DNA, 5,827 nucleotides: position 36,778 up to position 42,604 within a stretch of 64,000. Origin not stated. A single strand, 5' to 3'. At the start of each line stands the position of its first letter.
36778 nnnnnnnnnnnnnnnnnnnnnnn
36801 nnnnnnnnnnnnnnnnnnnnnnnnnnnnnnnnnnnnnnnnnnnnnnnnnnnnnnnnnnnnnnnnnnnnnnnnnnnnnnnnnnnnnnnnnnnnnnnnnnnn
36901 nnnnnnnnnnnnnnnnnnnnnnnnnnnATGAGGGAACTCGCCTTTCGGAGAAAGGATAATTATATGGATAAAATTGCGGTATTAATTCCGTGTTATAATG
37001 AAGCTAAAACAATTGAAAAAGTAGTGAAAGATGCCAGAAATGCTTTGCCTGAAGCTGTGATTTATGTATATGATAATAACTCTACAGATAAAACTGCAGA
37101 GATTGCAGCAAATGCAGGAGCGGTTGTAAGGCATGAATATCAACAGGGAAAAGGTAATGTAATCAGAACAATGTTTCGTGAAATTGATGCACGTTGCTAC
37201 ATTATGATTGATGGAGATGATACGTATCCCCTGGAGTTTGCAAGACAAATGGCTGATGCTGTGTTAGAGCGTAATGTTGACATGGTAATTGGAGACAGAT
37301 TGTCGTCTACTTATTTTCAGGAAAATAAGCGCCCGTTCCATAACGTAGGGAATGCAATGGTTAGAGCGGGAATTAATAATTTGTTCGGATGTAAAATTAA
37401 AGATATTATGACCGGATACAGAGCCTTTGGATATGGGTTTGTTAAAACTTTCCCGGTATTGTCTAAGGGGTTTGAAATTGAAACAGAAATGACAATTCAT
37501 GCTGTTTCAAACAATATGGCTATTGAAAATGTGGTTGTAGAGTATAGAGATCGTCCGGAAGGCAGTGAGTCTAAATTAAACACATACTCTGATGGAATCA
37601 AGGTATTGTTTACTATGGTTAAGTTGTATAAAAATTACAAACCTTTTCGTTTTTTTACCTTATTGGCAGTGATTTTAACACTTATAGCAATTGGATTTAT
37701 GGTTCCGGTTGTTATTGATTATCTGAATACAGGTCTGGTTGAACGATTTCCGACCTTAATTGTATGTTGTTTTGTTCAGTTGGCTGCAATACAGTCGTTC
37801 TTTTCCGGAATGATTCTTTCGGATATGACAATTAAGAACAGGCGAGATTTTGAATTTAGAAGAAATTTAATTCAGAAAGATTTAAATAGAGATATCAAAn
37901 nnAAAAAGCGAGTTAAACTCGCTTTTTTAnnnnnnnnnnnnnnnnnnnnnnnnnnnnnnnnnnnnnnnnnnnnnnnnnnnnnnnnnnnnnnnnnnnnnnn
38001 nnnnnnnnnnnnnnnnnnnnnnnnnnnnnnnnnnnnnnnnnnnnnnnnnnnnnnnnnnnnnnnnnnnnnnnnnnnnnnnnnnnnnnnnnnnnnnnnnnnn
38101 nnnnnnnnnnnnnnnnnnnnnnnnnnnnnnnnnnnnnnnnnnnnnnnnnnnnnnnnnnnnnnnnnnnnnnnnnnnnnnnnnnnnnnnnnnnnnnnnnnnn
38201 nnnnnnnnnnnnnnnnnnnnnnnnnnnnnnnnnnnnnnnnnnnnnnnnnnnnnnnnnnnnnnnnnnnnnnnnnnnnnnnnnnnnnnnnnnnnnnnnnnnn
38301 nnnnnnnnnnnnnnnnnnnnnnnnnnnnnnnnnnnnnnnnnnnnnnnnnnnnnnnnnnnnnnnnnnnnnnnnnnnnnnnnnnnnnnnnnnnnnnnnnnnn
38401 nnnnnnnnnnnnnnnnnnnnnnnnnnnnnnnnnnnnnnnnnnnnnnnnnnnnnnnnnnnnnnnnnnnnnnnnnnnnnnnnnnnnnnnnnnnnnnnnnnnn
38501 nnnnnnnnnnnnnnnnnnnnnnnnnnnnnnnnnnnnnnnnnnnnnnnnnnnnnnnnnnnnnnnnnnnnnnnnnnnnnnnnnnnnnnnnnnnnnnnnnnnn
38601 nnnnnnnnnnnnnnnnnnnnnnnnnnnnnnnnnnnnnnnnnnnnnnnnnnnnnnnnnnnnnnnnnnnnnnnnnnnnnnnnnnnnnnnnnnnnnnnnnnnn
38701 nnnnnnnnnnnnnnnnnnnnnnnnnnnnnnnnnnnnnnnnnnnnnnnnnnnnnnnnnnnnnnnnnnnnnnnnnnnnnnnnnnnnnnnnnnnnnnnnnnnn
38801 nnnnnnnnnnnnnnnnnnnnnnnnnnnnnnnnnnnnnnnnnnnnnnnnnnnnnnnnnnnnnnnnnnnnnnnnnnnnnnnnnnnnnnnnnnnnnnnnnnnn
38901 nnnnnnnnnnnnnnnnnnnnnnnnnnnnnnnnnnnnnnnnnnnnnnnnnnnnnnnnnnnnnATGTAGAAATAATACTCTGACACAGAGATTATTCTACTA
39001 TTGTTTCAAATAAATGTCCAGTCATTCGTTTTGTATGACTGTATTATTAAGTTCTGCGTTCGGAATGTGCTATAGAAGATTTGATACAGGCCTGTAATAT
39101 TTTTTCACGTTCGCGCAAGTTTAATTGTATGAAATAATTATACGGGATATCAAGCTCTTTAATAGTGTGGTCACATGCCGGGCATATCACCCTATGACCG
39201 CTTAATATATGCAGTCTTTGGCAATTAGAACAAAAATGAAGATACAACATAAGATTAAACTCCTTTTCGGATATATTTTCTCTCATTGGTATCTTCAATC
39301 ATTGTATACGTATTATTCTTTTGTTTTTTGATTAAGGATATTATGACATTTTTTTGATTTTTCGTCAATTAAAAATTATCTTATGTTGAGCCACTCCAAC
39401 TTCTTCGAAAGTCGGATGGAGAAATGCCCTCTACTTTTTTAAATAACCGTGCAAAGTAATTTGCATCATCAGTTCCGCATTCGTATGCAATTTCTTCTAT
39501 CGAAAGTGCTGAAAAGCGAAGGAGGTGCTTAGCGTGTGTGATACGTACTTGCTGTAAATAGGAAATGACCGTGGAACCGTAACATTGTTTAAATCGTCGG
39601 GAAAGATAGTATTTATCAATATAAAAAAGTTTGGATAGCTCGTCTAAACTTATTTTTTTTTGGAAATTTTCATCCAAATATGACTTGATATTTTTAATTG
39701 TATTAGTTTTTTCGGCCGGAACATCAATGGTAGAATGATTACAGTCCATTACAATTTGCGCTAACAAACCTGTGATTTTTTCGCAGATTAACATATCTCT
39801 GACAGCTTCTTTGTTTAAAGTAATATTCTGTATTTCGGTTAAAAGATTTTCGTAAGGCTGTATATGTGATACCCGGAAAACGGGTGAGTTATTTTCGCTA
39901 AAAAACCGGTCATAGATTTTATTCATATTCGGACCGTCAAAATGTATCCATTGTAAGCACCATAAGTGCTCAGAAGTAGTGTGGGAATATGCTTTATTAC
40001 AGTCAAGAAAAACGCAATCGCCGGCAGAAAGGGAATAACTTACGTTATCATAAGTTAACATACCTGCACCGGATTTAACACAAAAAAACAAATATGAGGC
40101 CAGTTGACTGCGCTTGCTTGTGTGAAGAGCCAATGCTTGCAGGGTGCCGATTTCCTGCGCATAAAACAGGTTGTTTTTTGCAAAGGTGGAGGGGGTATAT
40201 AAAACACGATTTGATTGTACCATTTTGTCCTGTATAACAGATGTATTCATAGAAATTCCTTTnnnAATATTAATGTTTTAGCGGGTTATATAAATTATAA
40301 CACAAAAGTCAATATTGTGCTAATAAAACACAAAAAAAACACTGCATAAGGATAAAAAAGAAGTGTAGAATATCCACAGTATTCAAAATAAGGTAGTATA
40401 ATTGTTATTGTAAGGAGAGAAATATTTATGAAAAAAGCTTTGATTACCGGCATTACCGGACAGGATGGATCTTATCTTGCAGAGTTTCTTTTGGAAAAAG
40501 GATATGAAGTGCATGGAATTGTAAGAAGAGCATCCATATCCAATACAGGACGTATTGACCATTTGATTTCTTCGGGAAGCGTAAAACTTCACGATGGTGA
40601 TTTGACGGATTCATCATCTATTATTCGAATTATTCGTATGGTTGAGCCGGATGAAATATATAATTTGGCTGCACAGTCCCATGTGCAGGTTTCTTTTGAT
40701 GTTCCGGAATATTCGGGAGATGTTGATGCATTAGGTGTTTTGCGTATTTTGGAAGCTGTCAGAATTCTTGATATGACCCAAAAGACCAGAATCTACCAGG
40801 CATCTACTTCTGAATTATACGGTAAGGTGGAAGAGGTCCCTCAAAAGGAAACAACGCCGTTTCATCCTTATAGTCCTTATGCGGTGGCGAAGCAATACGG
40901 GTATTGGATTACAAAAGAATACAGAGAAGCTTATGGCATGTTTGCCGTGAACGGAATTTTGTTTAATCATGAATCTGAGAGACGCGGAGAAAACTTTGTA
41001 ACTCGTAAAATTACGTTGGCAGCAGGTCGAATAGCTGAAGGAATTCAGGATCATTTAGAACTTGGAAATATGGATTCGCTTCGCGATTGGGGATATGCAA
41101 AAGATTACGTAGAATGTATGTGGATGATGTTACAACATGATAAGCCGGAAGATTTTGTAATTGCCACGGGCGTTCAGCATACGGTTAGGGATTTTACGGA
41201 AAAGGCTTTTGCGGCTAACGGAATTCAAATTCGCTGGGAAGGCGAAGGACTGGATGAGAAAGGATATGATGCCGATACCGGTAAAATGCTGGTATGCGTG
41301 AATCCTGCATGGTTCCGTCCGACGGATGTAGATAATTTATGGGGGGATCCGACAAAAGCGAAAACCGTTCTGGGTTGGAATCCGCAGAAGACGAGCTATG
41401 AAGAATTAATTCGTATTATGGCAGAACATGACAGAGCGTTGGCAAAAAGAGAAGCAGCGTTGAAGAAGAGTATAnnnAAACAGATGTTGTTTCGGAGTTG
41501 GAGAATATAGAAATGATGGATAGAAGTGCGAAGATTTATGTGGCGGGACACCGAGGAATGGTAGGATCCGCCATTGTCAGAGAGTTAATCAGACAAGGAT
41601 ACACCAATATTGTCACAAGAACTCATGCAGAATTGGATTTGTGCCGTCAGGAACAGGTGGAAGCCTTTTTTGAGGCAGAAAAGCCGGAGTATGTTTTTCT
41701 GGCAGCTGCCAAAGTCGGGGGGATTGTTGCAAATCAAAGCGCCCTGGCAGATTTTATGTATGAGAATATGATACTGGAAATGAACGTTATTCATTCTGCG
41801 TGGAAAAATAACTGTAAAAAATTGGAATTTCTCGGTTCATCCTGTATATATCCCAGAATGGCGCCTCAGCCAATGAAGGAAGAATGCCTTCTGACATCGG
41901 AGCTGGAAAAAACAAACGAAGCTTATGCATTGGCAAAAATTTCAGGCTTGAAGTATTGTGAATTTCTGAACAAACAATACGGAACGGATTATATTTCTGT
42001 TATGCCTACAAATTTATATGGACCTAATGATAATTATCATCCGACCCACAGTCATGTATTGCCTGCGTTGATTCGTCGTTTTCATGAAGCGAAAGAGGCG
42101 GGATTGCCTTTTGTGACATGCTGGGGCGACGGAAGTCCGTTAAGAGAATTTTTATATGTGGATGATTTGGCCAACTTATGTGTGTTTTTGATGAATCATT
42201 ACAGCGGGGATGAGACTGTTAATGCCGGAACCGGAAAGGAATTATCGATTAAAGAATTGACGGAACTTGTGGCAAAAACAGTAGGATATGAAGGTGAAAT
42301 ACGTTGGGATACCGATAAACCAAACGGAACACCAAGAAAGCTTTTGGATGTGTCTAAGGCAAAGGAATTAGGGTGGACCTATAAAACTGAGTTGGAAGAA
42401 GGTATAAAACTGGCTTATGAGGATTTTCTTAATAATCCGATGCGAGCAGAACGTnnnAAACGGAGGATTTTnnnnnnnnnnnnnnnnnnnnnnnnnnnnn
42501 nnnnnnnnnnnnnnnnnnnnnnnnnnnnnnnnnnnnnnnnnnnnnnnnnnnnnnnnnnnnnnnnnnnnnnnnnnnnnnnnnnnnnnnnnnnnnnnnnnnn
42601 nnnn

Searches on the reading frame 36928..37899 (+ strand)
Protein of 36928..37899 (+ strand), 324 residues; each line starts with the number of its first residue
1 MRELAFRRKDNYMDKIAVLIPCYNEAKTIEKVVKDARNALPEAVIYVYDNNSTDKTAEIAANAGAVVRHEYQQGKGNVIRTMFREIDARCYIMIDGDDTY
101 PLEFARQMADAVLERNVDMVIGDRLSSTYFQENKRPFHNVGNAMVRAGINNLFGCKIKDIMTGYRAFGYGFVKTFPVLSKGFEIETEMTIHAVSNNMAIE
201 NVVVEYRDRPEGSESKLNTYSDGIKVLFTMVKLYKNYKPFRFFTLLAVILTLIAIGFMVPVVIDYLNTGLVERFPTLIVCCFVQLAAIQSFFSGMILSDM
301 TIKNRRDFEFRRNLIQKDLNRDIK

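Call 11: search_protein_families(library=ncbifam, proteins=[window:36928-37899:+], max_evalue=0.00001)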
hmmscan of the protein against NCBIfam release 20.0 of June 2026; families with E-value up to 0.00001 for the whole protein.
window:36928-37899:+ (324 aa): 8 families
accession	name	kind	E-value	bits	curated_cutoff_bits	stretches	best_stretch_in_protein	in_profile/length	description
TIGR04182.1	glyco_TIGR04182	equivalog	7.5e-64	215.9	325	1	16-308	2-289/293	S-layer glycoprotein N-glycosyltransferase AglJ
NF041391.1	DPhHxTase_Halo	equivalog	3.5e-25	88.2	375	1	22-234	3-209/213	dolichyl-phosphate hexose transferase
NF058614.1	PPMAGASynPpgS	equivalog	1.3e-17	64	370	1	18-228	4-217/226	polyprenyl-phospho-N-acetylgalactosaminyl synthase PpgS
NF010496.0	PRK13915.1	equivalog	5e-10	38.9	262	1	12-97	29-126/307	glucosyl-3-phosphoglycerate synthase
TIGR04283.1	glyco_like_mftF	equivalog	3.1e-09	36.8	182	1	16-112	1-97/221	TIGR04283 family arsenosugar biosynthesis glycosyltransferase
TIGR03937.1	PgaC_IcaA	equivalog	5.1e-08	32.3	422.3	1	10-100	41-138/407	poly-beta-1,6-N-acetyl-D-glucosamine synthase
NF047588.1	GlcsyltransPgfSStrep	equivalog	9.8e-07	28.3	500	1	15-289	2-276/308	glycosyltransferase PgfS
NF053846.1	glyco_with_XrtP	equivalog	2e-06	26.7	520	1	18-63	45-90/440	XrtP-associated glycosyltransferase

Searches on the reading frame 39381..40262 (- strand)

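Call 11: search_protein_families(library=ncbifam, proteins=[window:39381-40262:-], max_evalue=0.00001)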
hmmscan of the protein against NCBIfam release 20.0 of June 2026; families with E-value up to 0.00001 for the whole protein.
window:39381-40262:- (293 aa): 30 families (the best 25 are shown)
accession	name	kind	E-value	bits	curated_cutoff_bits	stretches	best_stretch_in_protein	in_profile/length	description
NF007860.0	PRK10572.1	equivalog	6e-27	94.2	208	1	54-288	47-284/292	arabinose operon transcriptional regulator AraC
NF010028.0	PRK13503.1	equivalog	7.5e-24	84.6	288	1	61-288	40-272/278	HTH-type transcriptional activator RhaS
NF049932.1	TranspRegBtr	equivalog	2.4e-22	79.2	900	1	131-286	109-263/531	bacillibactin transport transcriptional regulator Btr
NF047455.1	TF_Staph_AryK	equivalog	1e-21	76.9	850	1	68-289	34-259/759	transcriptional regulator AryK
NF010027.0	PRK13502.1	equivalog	1.1e-20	74.3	384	1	61-287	43-276/282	HTH-type transcriptional activator RhaR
NF047788.1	TransRegPocR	equivalog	1.5e-19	70.4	500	1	176-288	178-290/296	transcriptional regulator PocR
NF010025.2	PRK13500.1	equivalog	4.4e-19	69.1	525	1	61-288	43-277/282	HTH-type transcriptional activator RhaR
TIGR04094.1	adjacent_YSIRK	equivalog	1.9e-17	63.3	200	1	184-286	282-383/383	YSIRK-targeted surface antigen transcriptional regulator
NF010026.0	PRK13501.1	equivalog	2.9e-16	59.5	363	1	186-289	175-278/290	HTH-type transcriptional activator RhaR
NF052371.1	TransRegGbdRPseu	equivalog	2.1e-15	56.6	480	1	95-288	136-326/365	choline metabolism transcriptional regulator GbdR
NF006902.0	PRK09393.1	equivalog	6.7e-14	51.8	425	1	181-290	213-323/327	transcriptional regulator FtrA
NF007243.0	PRK09685.1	equivalog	1.1e-13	51.3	199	1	52-288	68-301/303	transcriptional regulator FeaR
TIGR02297.1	HpaA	equivalog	6.7e-12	45.2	274.65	1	138-287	135-286/287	4-hydroxyphenylacetate catabolism regulatory protein HpaA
NF007584.0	PRK10219.1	equivalog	1.1e-11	45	174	1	186-287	4-105/107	superoxide response transcriptional regulator SoxS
NF012228.1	RobA_TF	equivalog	1.9e-11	44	380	1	186-288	2-104/286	MDR efflux pump AcrAB transcriptional activator RobA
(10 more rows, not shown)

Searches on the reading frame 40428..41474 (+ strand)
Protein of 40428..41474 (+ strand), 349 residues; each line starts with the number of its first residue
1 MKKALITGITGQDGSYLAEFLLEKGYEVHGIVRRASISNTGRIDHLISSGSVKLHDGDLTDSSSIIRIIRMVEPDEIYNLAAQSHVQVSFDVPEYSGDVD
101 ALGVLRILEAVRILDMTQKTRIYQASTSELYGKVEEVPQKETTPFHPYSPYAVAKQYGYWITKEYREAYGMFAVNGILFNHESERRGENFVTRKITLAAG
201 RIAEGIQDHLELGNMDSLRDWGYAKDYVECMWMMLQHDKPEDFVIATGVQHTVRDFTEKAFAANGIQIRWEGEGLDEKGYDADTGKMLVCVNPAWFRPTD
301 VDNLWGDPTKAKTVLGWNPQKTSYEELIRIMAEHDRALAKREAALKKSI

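Call 11: search_protein_families(library=ncbifam, proteins=[window:40428-41474:+], max_evalue=0.00001)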
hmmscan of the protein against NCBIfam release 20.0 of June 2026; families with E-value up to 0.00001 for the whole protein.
window:40428-41474:+ (349 aa): 12 families
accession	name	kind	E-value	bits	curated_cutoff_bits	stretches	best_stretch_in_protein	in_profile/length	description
TIGR01472.1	gmd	equivalog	9.5e-157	521.5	415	1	2-335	1-338/342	GDP-mannose 4,6-dehydratase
TIGR04180.1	EDH_00030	hypoth_equivalog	1e-29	103.6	475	1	5-251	2-241/297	NAD-dependent 4,6-dehydratase LegB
TIGR01181.1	dTDP_gluc_dehyt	equivalog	1.1e-26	93.7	365.1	1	4-256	2-253/321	dTDP-glucose 4,6-dehydratase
TIGR02622.1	CDP_4_6_dhtase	equivalog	1.2e-19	70.6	278.45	1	2-169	5-172/352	CDP-glucose 4,6-dehydratase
TIGR01179.1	galE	equivalog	7.9e-19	67.6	262.3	1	4-172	2-167/332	UDP-glucose 4-epimerase GalE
NF007582.0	PRK10217.1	equivalog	5.7e-17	61.8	698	1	1-239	1-244/355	dTDP-glucose 4,6-dehydratase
NF007490.0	PRK10084.1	subfamily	1.6e-14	53.7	649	1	3-239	2-251/361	dTDP-glucose 4,6-dehydratase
NF007956.0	PRK10675.1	subfamily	3.7e-08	32.9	394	1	3-168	2-166/338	UDP-glucose 4-epimerase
TIGR01214.1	rmlD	equivalog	8.7e-08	31.6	224.05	1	4-200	2-169/285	dTDP-4-dehydrorhamnose reductase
NF052578.1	StrlDmthSdmBMthl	equivalog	7e-07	29.3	600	1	4-158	3-141/328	sterol demethylase protein SdmB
TIGR03466.1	HpnA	hypoth_equivalog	5.3e-06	25.5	367.65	1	3-147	2-134/327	hopanoid-associated sugar epimerase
NF043036.1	ErythonDh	equivalog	6.5e-06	25.6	325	1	3-165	2-163/321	D-erythronate dehydrogenase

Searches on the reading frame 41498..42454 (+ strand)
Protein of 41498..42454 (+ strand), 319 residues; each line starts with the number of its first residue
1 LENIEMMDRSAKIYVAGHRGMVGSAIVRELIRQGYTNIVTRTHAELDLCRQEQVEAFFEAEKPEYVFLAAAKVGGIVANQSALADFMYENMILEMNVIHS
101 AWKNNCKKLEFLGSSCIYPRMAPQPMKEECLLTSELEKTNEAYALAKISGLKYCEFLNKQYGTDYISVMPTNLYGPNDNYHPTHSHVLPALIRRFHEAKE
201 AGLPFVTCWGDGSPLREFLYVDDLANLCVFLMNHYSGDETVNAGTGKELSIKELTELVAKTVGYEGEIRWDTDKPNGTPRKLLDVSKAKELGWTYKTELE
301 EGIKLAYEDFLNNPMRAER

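Call 15: search_protein_families(library=ncbifam, proteins=[window:41498-42454:+], max_evalue=1e-8)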
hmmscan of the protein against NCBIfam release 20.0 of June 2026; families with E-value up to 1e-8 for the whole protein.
window:41498-42454:+ (319 aa): 6 families
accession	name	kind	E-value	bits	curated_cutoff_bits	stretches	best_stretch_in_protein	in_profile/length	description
NF047922.1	GDPFucSynFcl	equivalog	5.4e-142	472.7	500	1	11-314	3-305/308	GDP-L-fucose synthase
TIGR01181.1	dTDP_gluc_dehyt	equivalog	2.2e-18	66.4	365.1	1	45-313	56-314/321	dTDP-glucose 4,6-dehydratase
TIGR04180.1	EDH_00030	hypoth_equivalog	1.4e-13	50.6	475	1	64-274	72-268/297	NAD-dependent 4,6-dehydratase LegB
NF007490.0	PRK10084.1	subfamily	6.3e-13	48.4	649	1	45-314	56-338/361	dTDP-glucose 4,6-dehydratase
TIGR01179.1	galE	equivalog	7.5e-13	48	262.3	1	40-308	48-323/332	UDP-glucose 4-epimerase GalE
TIGR02197.1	heptose_epim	equivalog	2.9e-12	46.4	274.6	1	13-270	1-268/316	ADP-glyceromanno-heptose 6-epimerase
